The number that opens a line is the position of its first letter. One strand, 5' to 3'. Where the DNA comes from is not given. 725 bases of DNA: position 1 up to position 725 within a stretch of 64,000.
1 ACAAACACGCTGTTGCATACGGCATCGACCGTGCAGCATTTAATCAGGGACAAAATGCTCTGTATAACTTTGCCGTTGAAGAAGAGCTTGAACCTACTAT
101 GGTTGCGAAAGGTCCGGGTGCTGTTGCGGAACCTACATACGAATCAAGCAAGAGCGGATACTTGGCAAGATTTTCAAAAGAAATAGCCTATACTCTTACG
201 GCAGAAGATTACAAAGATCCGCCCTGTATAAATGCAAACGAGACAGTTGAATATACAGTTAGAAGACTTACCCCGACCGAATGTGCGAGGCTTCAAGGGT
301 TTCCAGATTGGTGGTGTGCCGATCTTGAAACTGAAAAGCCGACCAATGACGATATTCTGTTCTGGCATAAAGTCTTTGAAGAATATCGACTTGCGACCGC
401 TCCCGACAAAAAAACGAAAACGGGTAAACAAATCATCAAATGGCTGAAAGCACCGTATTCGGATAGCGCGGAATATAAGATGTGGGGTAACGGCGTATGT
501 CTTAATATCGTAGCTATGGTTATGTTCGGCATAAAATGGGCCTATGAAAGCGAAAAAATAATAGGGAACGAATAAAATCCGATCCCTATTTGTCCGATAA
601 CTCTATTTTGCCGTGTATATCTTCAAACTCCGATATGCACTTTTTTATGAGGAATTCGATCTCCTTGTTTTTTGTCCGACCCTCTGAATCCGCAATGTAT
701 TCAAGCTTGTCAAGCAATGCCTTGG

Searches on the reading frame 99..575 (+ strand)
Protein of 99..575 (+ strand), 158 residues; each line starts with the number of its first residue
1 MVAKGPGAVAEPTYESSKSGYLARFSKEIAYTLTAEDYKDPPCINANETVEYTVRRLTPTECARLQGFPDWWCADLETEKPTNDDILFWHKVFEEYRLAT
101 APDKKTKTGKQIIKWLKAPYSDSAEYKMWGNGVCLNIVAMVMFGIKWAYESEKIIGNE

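Call 32: search_protein_families(library=pfam, proteins=[window:99-575:+], max_evalue=0.001)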
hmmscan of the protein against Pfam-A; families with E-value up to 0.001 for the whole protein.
window:99-575:+ (158 aa): 1 family
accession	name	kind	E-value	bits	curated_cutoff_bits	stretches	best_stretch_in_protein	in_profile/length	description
PF00145.23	DNA_methylase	-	3.4e-08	33.7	22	1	45-74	266-295/324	C-5 cytosine-specific DNA methylase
